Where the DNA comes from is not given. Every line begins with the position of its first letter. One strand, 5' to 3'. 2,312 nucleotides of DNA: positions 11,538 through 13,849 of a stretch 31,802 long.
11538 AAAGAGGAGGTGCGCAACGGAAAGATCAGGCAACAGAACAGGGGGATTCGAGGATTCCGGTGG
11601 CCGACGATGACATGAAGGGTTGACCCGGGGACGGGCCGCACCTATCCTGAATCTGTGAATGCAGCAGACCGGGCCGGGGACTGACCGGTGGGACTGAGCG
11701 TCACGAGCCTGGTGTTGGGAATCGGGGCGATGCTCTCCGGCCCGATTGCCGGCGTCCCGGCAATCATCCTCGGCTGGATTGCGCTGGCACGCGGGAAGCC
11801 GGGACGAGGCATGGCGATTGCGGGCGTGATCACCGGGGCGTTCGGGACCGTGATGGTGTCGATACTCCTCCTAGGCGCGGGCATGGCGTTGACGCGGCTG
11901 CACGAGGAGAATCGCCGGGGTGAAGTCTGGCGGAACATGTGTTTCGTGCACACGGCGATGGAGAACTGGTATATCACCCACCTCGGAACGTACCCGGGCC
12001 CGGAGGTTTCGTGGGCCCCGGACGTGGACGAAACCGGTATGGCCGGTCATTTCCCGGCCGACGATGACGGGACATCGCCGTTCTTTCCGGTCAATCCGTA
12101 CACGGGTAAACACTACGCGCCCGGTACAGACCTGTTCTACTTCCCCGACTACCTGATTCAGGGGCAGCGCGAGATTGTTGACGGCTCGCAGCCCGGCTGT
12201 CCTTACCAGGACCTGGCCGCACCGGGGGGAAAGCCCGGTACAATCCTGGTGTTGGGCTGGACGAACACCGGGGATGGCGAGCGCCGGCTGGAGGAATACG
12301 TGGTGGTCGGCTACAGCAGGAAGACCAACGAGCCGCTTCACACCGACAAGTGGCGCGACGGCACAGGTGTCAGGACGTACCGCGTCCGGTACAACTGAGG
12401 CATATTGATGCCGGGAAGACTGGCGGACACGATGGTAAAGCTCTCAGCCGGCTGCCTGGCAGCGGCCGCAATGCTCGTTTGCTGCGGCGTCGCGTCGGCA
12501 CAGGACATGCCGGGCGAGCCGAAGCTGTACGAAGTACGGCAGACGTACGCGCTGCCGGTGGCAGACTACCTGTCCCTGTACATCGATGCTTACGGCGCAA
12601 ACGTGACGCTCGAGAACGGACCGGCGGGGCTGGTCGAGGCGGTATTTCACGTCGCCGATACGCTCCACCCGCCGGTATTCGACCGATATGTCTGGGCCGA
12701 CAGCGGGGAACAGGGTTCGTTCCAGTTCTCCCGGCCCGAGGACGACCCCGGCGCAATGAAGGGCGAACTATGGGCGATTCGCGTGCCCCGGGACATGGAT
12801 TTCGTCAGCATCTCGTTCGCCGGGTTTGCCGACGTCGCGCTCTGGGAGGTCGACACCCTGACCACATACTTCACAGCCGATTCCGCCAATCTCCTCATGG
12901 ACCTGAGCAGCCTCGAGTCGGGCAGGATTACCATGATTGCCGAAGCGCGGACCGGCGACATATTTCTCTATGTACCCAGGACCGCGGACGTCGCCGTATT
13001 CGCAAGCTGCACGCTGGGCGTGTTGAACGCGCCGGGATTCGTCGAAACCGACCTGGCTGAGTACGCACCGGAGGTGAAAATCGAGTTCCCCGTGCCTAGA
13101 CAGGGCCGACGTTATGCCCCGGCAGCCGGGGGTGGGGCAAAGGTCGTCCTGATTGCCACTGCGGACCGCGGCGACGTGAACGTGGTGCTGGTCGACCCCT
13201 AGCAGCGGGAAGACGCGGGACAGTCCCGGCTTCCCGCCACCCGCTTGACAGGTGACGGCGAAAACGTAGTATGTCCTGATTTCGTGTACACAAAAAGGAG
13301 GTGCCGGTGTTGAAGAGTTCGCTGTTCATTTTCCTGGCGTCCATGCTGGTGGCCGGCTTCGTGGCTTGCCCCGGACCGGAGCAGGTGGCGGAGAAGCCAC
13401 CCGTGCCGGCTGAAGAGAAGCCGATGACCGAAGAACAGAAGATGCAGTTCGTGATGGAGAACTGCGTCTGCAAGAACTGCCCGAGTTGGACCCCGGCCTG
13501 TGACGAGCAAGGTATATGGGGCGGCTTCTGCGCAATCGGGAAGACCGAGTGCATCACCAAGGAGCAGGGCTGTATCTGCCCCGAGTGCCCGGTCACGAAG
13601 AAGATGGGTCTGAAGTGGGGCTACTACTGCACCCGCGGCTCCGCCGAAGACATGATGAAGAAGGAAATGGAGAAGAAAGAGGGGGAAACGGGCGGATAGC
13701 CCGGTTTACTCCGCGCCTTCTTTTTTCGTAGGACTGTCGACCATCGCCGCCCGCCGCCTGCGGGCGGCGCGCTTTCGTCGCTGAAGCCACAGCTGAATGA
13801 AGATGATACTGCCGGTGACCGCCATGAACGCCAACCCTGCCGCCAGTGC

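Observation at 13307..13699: Exported (lipoprotein) version of a normally cytoplasmic-looking 10-Cys domain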

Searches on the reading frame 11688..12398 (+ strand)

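Call 4: search_protein_families(library=pfam, proteins=[window:11688-12398:+], max_evalue=0.01)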
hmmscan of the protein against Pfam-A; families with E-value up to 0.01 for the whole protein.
window:11688-12398:+ (236 aa): 1 family
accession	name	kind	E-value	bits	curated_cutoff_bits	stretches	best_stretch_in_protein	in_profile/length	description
PF13828.11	DUF4190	-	7.3e-09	35.7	35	1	3-59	1-61/62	Domain of unknown function (DUF4190)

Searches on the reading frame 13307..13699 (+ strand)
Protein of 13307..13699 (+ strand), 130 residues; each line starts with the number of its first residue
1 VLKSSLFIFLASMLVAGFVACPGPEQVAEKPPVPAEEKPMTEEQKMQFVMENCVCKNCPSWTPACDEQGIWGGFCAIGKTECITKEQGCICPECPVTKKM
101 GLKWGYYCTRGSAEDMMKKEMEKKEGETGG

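Call 4: search_protein_families(library=pfam, proteins=[window:13307-13699:+], max_evalue=0.01)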
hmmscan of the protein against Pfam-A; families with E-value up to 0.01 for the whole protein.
window:13307-13699:+ (130 aa): 1 family
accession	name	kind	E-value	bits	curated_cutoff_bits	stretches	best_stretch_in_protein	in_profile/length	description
PF10967.13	DUF2769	-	3.7e-17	63.1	22.8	1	53-109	1-57/57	Protein of unknown function (DUF2769)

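Call 9: find_homologous_proteins(query=window:13307-13699:+)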
Query window:13307-13699:+ (130 aa): 20 proteins with E <= 0.001 among 21 candidates.
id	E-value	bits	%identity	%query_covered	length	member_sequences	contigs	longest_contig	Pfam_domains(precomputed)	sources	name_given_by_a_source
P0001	8.1e-79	280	92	100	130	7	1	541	PF10967.15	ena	-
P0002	2.7e-60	220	75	99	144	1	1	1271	PF10967.15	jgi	jgi:hypothetical protein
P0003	1.6e-54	202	73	86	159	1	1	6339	PF10967.15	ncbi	-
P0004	4.0e-50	187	66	96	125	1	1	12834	PF10967.15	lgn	-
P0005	1.7e-48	182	69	98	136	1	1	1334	PF10967.15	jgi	jgi:hypothetical protein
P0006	7.4e-45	170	61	97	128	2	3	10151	PF10967.15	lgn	-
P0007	6.7e-42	161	55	97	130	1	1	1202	PF10967.15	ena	-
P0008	3.5e-40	155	79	60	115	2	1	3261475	PF10967.15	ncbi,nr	ncbi:MAG: DUF2769 domain-containing protein [candidate division WOR-3 bacterium]|nr:MAG: DUF2769 dom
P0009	4.7e-38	148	58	100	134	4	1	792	PF10967.15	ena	-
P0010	4.1e-37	145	57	100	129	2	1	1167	PF10967.15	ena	-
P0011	7.7e-28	115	50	86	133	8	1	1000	PF10967.15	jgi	-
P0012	8.6e-28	115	47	92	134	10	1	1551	PF10967.15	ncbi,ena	-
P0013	1.9e-27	114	53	94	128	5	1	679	PF10967.15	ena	-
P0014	5.9e-27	112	51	89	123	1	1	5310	PF10967.15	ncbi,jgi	jgi:hypothetical protein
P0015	7.3e-27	112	50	84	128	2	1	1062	PF10967.15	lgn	-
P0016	7.9e-27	112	50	85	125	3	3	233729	PF10967.15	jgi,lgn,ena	-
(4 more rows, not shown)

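Call 14: search_solved_structures(query=A1, max_evalue=1)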
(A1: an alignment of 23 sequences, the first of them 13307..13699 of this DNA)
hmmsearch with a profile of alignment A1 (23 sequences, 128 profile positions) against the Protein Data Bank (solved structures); distinct sequences matched with E-value up to 1: 0.

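Call 15: find_encoding_contigs(protein=P0008, flank=6000, max_places=2)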
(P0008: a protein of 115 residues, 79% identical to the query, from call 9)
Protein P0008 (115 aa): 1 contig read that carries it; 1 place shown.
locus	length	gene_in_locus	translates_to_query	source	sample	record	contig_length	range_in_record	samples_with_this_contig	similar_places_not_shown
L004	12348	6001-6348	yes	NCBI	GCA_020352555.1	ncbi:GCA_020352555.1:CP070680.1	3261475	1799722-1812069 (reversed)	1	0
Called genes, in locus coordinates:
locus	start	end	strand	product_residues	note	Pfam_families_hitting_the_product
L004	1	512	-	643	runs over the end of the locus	-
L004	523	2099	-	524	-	PF13860:FlgD_ig (faint)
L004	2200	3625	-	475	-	PF00270:DEAD, PF00271:Helicase_C, PF22982:WHD_HRQ1 (weak)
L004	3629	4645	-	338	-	PF13482:RNase_H_2, PF10108:DNA_pol_B_exo2 (faint), PF03104:DNA_pol_B_exo1 (weak)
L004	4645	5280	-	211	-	PF13386:DsbD_2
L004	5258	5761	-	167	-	PF01883:FeS_assembly_P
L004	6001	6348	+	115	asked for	PF10967:DUF2769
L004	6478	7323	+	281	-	-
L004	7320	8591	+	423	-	PF10923:BrxC_BrxD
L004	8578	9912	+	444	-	PF10923:BrxC_BrxD, PF13191:AAA_16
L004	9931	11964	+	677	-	PF00270:DEAD, PF00271:Helicase_C, PF22590:Cas3-like_C_2 (weak)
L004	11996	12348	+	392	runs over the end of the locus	PF13439:Glyco_transf_4, PF13579:Glyco_trans_4_4, PF13692:Glyco_trans_1_4 (weak)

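Call 16: find_encoding_contigs(protein=P0016, flank=6000, max_places=3)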
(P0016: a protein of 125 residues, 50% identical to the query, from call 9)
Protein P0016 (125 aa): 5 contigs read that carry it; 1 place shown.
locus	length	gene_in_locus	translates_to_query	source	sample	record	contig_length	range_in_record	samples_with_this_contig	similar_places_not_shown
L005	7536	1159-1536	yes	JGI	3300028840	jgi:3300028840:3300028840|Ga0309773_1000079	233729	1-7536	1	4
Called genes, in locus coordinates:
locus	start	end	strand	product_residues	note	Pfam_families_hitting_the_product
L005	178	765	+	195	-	PF10865:DUF2703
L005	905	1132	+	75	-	PF01292:Ni_hydr_CYTB (weak), PF14358:DUF4405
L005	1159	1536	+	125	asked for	PF10967:DUF2769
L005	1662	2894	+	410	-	PF14870:PSII_BNR (faint), PF15902:Sortilin-Vps10 (weak)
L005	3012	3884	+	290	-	PF15902:Sortilin-Vps10 (faint), PF13585:CHU_C (faint), PF13860:FlgD_ig, PF18962:Por_Secre_tail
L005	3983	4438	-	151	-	PF00027:cNMP_binding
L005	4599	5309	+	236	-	PF17957:Big_7, PF01483:P_proprotein (weak)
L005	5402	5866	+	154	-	PF01475:FUR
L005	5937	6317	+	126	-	PF17253:DUF5320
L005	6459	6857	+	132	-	PF02579:Nitro_FeMo-Co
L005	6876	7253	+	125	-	PF02579:Nitro_FeMo-Co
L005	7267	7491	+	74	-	-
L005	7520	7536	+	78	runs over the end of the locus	PF09723:Zn_ribbon_8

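Call 19: find_encoding_contigs(protein=P0004, flank=7000, max_places=2)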
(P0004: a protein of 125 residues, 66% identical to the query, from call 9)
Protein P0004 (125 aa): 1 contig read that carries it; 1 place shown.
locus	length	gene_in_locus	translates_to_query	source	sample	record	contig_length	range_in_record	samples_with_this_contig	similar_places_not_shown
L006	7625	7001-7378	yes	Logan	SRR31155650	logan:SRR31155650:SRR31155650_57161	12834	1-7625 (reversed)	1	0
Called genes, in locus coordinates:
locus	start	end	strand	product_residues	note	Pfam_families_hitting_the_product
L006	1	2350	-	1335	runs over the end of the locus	PF01344:Kelch_1 (faint)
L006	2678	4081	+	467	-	PF01875:Memo, PF01871:AMMECR1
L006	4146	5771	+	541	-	PF00999:Na_H_Exchanger, PF00571:CBS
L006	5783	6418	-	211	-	PF13386:DsbD_2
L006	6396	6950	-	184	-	PF01883:FeS_assembly_P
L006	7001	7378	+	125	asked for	PF10967:DUF2769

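Call 20: find_encoding_contigs(protein=P0006, flank=7000, max_places=3)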
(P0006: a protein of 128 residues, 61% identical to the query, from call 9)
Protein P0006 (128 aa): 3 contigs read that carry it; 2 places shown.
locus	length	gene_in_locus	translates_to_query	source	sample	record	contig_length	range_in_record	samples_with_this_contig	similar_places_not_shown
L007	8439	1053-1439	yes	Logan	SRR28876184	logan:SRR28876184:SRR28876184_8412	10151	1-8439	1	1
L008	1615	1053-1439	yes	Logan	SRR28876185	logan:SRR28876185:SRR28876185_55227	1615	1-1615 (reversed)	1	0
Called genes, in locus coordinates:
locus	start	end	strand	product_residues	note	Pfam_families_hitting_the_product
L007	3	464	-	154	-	?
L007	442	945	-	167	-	PF01883:FeS_assembly_P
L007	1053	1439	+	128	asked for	PF10967:DUF2769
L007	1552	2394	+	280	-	-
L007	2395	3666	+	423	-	PF10923:BrxC_BrxD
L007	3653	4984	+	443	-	PF10923:BrxC_BrxD, PF13191:AAA_16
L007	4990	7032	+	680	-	PF00270:DEAD, PF00271:Helicase_C, PF22590:Cas3-like_C_2 (weak)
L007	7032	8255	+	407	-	PF13439:Glyco_transf_4, PF13579:Glyco_trans_4_4, PF13692:Glyco_trans_1_4 (weak)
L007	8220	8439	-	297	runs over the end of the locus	PF00535:Glycos_transf_2, PF13641:Glyco_tranf_2_3, PF10111:Glyco_tranf_2_2 (weak), PF13632:Glyco_trans_2_3 (faint)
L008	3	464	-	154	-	?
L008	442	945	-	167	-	PF01883:FeS_assembly_P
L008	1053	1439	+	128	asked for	PF10967:DUF2769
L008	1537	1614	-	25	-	?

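Call 30: find_encoding_contigs(protein=P0014, flank=6000, max_places=3)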
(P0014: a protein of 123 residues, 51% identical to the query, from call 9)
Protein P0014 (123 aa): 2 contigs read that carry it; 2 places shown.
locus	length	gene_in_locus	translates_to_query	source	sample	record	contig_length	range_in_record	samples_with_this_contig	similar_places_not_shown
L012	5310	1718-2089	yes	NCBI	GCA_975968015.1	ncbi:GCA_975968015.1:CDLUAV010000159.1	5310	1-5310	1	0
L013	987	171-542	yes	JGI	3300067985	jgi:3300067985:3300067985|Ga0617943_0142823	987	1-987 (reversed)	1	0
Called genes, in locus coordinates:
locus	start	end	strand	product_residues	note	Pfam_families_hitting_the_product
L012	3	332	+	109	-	?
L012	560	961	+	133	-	PF12675:DUF3795 (weak)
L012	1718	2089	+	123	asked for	PF10967:DUF2769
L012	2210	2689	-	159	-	PF10865:DUF2703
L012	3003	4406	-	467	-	PF01554:MatE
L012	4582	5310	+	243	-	?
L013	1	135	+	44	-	?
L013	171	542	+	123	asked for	PF10967:DUF2769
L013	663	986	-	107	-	?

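Call 31: find_encoding_contigs(protein=P0003, flank=6000, max_places=2)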
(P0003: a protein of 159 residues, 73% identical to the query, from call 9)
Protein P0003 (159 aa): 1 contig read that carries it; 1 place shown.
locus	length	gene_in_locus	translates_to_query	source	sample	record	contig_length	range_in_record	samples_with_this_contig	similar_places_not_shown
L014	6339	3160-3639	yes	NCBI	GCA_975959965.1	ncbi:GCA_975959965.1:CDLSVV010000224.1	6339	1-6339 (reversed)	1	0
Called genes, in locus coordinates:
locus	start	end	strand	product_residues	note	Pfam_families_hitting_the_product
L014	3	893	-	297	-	?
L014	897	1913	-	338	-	PF13482:RNase_H_2, PF10108:DNA_pol_B_exo2 (weak), PF03104:DNA_pol_B_exo1 (weak)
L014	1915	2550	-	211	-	PF13386:DsbD_2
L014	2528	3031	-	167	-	PF01883:FeS_assembly_P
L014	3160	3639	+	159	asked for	PF10967:DUF2769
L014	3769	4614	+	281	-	-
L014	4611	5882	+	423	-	PF10923:BrxC_BrxD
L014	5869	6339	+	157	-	?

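Call 35: search_protein_families(library=pfam, proteins=[L012:1425-1688:+, L005:905-1132:+, L012:2210-2728:-, L005:178-765:+], max_evalue=0.1)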
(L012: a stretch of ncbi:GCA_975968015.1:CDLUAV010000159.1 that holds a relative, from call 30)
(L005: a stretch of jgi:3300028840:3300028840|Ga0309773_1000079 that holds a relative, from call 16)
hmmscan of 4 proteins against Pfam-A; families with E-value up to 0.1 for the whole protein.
L012:1425-1688:+ (87 aa): 2 families
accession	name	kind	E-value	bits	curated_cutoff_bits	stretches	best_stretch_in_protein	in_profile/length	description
PF14358.11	DUF4405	-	4e-07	30.9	26.7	1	20-73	1-66/66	Domain of unknown function (DUF4405)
PF01292.26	Ni_hydr_CYTB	-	0.0011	19.3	30.1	1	20-71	102-161/179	Prokaryotic cytochrome b561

L005:905-1132:+ (75 aa): 2 families
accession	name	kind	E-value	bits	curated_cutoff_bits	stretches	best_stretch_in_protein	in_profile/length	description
PF14358.11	DUF4405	-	1.3e-08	35.6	26.7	1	8-61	1-66/66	Domain of unknown function (DUF4405)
PF01292.26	Ni_hydr_CYTB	-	1.9e-05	24.9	30.1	1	8-59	102-161/179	Prokaryotic cytochrome b561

L012:2210-2728:- (172 aa): 1 family
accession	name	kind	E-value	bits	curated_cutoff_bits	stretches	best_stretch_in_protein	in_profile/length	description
PF10865.14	DUF2703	-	2e-18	67.1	23.6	1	31-142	1-119/120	Domain of unknown function (DUF2703)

L005:178-765:+ (195 aa): 1 family
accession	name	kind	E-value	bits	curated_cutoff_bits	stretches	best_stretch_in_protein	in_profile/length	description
PF10865.14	DUF2703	-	7.1e-38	129.8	23.6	1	31-150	1-119/120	Domain of unknown function (DUF2703)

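Call 43: find_encoding_contigs(protein=P0001, flank=3000, max_places=2)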
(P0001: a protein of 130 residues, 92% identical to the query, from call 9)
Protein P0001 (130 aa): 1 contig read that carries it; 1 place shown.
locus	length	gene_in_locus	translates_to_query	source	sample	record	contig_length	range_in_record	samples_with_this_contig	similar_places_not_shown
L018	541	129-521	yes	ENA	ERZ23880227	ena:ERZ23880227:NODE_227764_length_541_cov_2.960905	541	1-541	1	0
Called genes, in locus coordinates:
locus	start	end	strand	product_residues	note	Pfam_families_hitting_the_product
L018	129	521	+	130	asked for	PF10967:DUF2769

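Call 44: find_encoding_contigs(protein=P0002, flank=3000, max_places=2)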
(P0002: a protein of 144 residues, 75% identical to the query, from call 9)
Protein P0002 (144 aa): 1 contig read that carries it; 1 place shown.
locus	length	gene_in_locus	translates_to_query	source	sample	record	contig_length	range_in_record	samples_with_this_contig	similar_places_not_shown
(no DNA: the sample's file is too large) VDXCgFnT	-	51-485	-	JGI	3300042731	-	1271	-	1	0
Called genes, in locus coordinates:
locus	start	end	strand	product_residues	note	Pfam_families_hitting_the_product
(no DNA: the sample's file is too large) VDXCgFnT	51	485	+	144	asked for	PF10967:DUF2769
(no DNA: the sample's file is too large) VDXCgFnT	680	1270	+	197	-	?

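Call 50: find_related_loci(query=A1, collection=genome_contigs, flank=3000)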
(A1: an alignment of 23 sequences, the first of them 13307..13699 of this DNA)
Query A1 (130 aa) in genome_contigs; peptide patterns used: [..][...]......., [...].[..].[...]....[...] (x = any residue, [..] = any of these).
202 stretches matched a pattern; 143 encode a relative of the query (tblastn E <= 1e-3); the best 80 are kept; 80 distinct loci.
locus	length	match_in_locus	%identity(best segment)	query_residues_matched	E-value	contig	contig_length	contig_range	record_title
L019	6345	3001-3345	68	1-117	2e-48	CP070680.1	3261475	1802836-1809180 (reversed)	MAG: candidate division WOR-3 bacterium isolate bin69 chromosome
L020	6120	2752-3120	52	1-125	4e-40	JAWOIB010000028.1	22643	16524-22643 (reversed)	MAG: bacterium isolate CWP5-1.bin.86 k191_257641, whole genome shotgun sequence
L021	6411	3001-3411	51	1-120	2e-37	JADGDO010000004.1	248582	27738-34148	MAG: Candidatus Fermentibacteraceae bacterium isolate BB12 NODE_4_length_248582_cov_10.709756, whole genome shotgun sequ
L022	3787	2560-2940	48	1-130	2e-37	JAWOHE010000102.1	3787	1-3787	MAG: bacterium isolate CWP4-2.bin.134 k191_1586297, whole genome shotgun sequence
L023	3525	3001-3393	50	1-129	4e-35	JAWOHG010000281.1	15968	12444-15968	MAG: bacterium isolate CWP4-2.bin.210 k191_3442492, whole genome shotgun sequence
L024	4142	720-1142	46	1-129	1e-34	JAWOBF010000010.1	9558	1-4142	MAG: Candidatus Aegiribacteria sp. isolate BLK3-3.bin.115 k191_2766291, whole genome shotgun sequence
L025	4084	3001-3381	49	1-124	4e-34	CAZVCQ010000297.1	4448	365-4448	MAG TPA_asm: uncultured bacterium isolate SRP178699_co1_229 genome assembly, contig: NODE_29706_length_4448_cov_5.645573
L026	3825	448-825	49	6-118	4e-34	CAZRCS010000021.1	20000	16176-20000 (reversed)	MAG TPA_asm: uncultured bacterium isolate binchicken_co42_297 genome assembly, contig: NODE_3468_length_20000_cov_13.713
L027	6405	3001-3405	47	1-122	7e-34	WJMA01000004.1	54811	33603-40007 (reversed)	MAG: Candidatus Fermentibacteria bacterium isolate Bin_206 k141_144719, whole genome shotgun sequence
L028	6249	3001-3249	65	40-123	9e-34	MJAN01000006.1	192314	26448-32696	MAG: Candidatus Sabulitectum silens isolate JCC-6 contig00016, whole genome shotgun sequence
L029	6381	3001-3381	52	1-126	3e-33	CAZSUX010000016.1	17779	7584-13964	MAG TPA_asm: uncultured bacterium isolate binchicken_co129_836 genome assembly, contig: NODE_9312_length_17779_cov_6.218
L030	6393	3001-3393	49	1-118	2e-33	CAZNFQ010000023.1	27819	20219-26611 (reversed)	MAG TPA_asm: uncultured bacterium isolate binchicken_co42_201 genome assembly, contig: NODE_1830_length_27819_cov_8.7238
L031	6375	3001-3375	49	1-122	9e-33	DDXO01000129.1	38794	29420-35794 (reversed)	MAG TPA_asm: candidate division WOR-3 bacterium UBA2258 UBA2258_contig_5372, whole genome shotgun sequence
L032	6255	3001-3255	60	37-122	1e-32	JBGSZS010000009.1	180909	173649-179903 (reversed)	MAG: Candidatus Fermentibacteraceae bacterium isolate JTS-AC53 k141_2005055, whole genome shotgun sequence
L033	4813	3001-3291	56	20-120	2e-32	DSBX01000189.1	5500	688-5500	MAG TPA_asm: candidate division WOR-3 bacterium isolate SpSt-1182 Ga0129302_1009814, whole genome shotgun sequence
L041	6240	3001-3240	59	40-120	6e-30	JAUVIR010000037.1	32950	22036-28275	MAG: Candidatus Fermentibacteria bacterium isolate CSMAG_433 CSMAG_433_k127_2895300_length_32950_cov_35.2291, whole geno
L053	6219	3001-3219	52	44-118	3e-22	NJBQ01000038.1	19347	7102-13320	MAG: Candidatus Aerophobetes bacterium Ae_b3a 2141, whole genome shotgun sequence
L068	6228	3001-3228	51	43-123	5e-19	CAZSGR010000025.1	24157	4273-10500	MAG TPA_asm: uncultured Eubacteriales bacterium isolate SRP068000_co2_13 genome assembly, contig: NODE_1314_length_24157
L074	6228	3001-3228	49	43-123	6e-18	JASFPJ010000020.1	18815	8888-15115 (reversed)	MAG: Candidatus Aminicenantes bacterium isolate D0819M58metaG_Bin_295 D0819M58metaG_FD_scaffold_216_c1, whole genome sho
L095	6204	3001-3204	49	43-112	3e-15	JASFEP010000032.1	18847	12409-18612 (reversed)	MAG: Candidatus Aminicenantes bacterium isolate D0606M12metaG_Bin_51 D0606M12metaG_FD_scaffold_613_c1, whole genome shot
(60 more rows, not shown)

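Call 72: search_protein_families(library=pfam, proteins=[L074:1839-2555:+, L068:3287-3715:+, L095:3753-4064:+, L053:2578-3225:+, L041:1090-2271:+, L041:3468-3770:+], max_evalue=0.01)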
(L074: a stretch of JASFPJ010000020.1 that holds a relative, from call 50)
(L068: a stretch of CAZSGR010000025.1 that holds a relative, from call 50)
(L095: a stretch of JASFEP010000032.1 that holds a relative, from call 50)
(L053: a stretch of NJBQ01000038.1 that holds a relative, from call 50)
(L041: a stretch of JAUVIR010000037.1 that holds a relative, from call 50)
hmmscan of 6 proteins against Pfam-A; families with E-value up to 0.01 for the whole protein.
L074:1839-2555:+ (238 aa): 3 families
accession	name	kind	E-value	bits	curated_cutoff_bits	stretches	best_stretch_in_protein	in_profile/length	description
PF13442.11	Cytochrome_CBB3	-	1.1e-10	42.2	27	1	157-235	3-68/68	Cytochrome C oxidase, cbb3-type, subunit III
PF00034.26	Cytochrom_C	-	2.1e-10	42.2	21.3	1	157-238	1-89/90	Cytochrome c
PF20139.4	DUF6529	-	4.3e-08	33.4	23.3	1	4-135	38-167/171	Family of unknown function (DUF6529)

L068:3287-3715:+ (142 aa): 3 families
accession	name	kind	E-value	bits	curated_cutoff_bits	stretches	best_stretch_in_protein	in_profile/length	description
PF02943.20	FeThRed_B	-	2.2e-18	66.7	22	1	57-140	3-87/106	Ferredoxin thioredoxin reductase catalytic beta chain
PF21349.2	RUBY_RBDX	-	1.7e-07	31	26.5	1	5-32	1-28/30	Rubrerythrin, rubredoxin-like domain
PF25375.1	Lin-15B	-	0.0038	17.6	27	1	3-71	49-117/121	Lin-15B-like domain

L095:3753-4064:+ (103 aa): 5 families
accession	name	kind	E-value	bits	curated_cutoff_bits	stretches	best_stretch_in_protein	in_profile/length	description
PF13728.12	TraF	-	0.00075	19.8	23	1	4-45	122-163/224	F plasmid transfer operon protein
PF13192.12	Thioredoxin_3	-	0.0044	17.5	24.8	1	20-54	7-41/76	Thioredoxin domain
PF14595.12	Thioredoxin_9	-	0.0057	17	25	1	6-80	36-102/129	Thioredoxin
PF05768.20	Glrx-like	-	0.0082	16.9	26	0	14-67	1-51/77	Glutaredoxin-like domain (DUF836)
PF00085.26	Thioredoxin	-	0.009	16.4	23.5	0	10-52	17-61/103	Thioredoxin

L053:2578-3225:+ (215 aa): 2 families
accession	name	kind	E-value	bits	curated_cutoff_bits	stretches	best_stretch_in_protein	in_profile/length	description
PF10967.13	DUF2769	-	1.1e-15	58.4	22.8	1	151-205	1-57/57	Protein of unknown function (DUF2769)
PF15616.11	TerY_C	-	0.00017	22.1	28.4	1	127-198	48-116/129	TerY-C metal binding domain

L041:1090-2271:+ (393 aa): 12 families
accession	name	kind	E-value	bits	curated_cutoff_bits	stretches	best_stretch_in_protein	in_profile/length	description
PF12838.12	Fer4_7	-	3.5e-11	43.8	27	2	302-347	2-52/52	4Fe-4S dicluster domain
PF00037.32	Fer4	-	1.1e-09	38.2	21.1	2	327-349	2-24/24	4Fe-4S binding domain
PF14697.11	Fer4_21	-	9.4e-09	35.7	35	1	295-350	1-59/59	4Fe-4S dicluster domain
PF13187.11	Fer4_9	-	2.3e-08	34.4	27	1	301-348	1-52/52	4Fe-4S dicluster domain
PF12837.12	Fer4_6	-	7.6e-08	32.4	25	1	330-348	6-24/24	4Fe-4S binding domain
PF13237.11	Fer4_10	-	1.7e-07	31.5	25.5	1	297-344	4-53/53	4Fe-4S dicluster domain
PF13484.11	Fer4_16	-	2.2e-06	28.8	30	1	332-374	1-45/66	4Fe-4S double cluster binding domain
PF13183.11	Fer4_8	-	9.2e-06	26.5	27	1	332-356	4-22/68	4Fe-4S dicluster domain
PF25160.1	LdpA_Fe-S-bd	-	0.00011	22.3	27.6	1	308-352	9-47/49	LdpA Fe-S cluster-binding domain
PF12797.12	Fer4_2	-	0.00017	21.8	24.5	1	329-345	6-22/22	4Fe-4S binding domain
PF12800.12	Fer4_4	-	0.0014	19.2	24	1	331-345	2-16/17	4Fe-4S binding domain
PF13459.11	Fer4_15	-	0.0023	19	22.4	0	297-313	3-19/66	4Fe-4S single cluster domain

L041:3468-3770:+ (100 aa): 4 families
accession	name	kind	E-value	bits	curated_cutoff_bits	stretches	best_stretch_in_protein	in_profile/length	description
PF03929.21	PepSY_TM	-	3.3e-06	27.6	28.8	1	6-29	2-25/295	PepSY-associated TM region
PF14358.11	DUF4405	-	0.0021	19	26.7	0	51-72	2-23/66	Domain of unknown function (DUF4405)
PF00902.23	TatC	-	0.0021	18.4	25.1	1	10-90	107-185/208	Sec-independent protein translocase protein (TatC)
PF03188.21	Cytochrom_B561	-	0.004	17.8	23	1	6-70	70-136/137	Eukaryotic cytochrome b561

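Call 83: predict_structure(alignment_id=A1)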
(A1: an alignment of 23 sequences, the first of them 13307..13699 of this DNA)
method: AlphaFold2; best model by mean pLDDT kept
length: 130 residues; sequences in the alignment: 23
mean_pLDDT: 62.7   pTM: 0.37
mean pLDDT of the five models: 62.7, 60.3, 59.3, 55.6, 50.1
residues with pLDDT >= 90: 0; 70-90: 26; 50-70: 101; < 50: 3
segments of 3 or more residues with pLDDT < 50: none
pLDDT, mean of each block of 10 residues (from residue 1): 56 56 53 62 71 68 74 55 62 64 59 69 66
secondary structure, 60 per line:
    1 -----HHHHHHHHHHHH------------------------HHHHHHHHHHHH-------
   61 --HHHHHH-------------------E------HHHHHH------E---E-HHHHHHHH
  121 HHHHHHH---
elements in order: H6-17 H42-53 H63-68 H95-100 H113-127
